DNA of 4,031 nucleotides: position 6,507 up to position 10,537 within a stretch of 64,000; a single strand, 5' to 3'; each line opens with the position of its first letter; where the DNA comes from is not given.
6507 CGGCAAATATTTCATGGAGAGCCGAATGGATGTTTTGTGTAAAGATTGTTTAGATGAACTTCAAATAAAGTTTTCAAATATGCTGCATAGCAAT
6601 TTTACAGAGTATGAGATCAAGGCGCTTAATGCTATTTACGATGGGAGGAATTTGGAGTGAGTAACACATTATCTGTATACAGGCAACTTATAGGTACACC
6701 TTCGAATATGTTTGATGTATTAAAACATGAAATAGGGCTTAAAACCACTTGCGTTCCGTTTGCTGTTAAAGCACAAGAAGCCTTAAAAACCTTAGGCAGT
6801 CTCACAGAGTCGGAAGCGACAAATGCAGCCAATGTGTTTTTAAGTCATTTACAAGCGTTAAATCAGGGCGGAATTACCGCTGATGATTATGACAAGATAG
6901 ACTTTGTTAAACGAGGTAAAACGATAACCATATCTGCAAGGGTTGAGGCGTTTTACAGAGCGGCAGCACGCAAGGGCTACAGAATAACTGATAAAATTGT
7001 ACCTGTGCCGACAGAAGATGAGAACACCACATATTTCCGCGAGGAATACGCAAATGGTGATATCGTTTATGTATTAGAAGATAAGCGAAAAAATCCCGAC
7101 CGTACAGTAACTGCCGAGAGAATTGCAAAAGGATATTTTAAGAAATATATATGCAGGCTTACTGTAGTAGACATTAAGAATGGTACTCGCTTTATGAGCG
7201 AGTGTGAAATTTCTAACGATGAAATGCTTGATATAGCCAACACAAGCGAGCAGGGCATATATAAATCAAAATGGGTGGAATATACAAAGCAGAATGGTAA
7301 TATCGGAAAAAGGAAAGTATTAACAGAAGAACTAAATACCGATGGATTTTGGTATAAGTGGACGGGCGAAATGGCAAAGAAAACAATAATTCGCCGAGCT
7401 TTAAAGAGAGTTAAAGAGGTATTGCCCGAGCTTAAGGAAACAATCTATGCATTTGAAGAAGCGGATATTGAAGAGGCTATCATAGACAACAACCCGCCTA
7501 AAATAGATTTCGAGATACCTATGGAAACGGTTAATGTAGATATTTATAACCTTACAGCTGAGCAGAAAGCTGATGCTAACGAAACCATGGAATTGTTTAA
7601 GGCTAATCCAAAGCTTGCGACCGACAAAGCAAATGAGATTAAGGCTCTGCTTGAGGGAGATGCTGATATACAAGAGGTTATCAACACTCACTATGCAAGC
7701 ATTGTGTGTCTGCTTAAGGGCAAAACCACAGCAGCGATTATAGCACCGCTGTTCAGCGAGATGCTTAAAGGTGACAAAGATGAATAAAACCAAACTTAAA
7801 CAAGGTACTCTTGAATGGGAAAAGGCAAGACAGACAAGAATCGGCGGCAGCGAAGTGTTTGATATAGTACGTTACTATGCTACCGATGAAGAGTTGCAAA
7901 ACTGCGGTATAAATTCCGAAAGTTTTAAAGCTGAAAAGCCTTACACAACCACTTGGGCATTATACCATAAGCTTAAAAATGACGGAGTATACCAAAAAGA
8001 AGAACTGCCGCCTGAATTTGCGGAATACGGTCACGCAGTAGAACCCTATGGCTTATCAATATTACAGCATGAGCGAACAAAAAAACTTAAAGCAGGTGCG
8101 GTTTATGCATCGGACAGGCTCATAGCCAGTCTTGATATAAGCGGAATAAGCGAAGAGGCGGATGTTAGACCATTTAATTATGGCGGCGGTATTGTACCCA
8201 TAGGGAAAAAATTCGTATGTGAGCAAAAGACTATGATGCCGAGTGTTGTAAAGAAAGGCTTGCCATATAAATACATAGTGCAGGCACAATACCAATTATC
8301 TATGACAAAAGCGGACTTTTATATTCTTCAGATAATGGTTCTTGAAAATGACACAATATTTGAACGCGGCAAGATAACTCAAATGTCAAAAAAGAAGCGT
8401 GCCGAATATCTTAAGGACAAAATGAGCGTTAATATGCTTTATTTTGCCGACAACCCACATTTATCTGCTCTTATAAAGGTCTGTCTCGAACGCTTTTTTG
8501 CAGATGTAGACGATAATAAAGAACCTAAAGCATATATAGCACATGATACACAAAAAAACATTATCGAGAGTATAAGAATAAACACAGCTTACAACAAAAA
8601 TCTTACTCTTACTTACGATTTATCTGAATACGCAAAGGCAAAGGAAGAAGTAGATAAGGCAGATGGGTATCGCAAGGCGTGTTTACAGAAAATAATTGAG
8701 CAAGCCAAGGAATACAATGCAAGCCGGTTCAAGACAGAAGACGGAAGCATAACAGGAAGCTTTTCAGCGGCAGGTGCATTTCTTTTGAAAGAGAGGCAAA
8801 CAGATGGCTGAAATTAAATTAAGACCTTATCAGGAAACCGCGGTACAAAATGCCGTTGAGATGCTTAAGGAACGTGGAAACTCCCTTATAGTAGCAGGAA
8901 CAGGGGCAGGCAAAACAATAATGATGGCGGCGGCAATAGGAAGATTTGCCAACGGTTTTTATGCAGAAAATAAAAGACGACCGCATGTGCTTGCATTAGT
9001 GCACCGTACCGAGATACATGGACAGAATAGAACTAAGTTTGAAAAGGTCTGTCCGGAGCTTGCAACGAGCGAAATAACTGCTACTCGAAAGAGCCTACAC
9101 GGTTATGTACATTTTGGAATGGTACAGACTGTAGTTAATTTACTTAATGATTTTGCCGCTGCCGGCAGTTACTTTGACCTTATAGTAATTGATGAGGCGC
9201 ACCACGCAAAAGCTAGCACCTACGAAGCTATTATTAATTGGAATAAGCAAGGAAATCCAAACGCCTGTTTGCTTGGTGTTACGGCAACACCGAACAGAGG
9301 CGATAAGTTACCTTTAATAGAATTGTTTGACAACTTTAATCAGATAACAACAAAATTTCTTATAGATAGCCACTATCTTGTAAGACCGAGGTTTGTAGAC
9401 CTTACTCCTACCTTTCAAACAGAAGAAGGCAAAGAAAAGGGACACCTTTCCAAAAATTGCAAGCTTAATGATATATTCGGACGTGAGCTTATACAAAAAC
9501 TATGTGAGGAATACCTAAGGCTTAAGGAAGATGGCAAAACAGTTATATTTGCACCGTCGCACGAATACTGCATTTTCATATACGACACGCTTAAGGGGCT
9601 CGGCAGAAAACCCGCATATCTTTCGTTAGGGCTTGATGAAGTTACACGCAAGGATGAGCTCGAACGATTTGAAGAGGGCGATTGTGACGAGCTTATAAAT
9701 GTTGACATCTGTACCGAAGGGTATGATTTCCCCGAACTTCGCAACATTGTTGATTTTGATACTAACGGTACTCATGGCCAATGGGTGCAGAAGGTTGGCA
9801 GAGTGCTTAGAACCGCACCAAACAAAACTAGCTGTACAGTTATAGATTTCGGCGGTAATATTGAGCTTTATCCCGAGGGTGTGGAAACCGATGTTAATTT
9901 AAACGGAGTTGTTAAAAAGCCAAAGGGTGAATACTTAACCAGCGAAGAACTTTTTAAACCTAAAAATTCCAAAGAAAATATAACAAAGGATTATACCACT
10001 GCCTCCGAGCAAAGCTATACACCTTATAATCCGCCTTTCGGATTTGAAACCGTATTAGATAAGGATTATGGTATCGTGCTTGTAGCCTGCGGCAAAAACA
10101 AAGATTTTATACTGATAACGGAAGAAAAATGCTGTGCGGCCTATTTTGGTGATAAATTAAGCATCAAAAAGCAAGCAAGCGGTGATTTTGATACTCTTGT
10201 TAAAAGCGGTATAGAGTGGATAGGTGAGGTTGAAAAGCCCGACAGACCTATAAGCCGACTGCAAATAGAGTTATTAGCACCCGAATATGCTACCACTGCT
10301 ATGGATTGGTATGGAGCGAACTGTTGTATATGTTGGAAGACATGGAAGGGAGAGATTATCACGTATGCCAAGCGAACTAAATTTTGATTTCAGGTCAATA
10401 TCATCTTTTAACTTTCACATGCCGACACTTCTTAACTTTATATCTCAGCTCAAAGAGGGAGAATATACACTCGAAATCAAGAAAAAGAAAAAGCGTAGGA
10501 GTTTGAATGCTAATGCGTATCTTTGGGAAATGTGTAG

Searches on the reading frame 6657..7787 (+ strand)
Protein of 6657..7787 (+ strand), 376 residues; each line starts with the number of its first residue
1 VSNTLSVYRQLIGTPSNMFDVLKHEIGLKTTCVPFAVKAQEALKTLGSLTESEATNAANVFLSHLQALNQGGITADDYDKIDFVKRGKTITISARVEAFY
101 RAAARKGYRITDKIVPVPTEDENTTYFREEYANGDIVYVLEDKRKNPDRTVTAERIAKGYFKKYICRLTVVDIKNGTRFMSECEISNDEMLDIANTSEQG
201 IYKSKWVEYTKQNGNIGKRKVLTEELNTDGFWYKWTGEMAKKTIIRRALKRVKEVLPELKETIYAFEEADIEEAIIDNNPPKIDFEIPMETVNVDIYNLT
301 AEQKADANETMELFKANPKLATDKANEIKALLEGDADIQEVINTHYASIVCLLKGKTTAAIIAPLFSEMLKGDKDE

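Call 112: search_protein_families(library=pfam, proteins=[window:6657-7787:+], max_evalue=0.001)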
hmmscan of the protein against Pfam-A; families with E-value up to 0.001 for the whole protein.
window:6657-7787:+ (376 aa): 1 family
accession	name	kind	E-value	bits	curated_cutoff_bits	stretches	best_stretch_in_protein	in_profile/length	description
PF03837.19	RecT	-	6e-06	26.4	24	1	137-269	83-187/198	RecT family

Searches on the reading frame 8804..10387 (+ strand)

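Call 112: search_protein_families(library=pfam, proteins=[window:8804-10387:+], max_evalue=0.001)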
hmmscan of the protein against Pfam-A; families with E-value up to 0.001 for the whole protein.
window:8804-10387:+ (527 aa): 4 families
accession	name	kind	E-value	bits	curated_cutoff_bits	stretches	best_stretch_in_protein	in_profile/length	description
PF04851.21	ResIII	-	1.3e-30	106.9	22.5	1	3-165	1-164/164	Type III restriction enzyme, res subunit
PF00271.37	Helicase_C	-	2.1e-13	50.9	23.5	1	230-337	3-109/110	Helicase conserved C-terminal domain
PF00270.35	DEAD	-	5e-12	46.3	26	1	8-164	2-161/167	DEAD/DEAH box helicase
PF18766.7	SWI2_SNF2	-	1.3e-10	41.8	26.7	1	9-169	1-161/221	SWI2/SNF2 ATPase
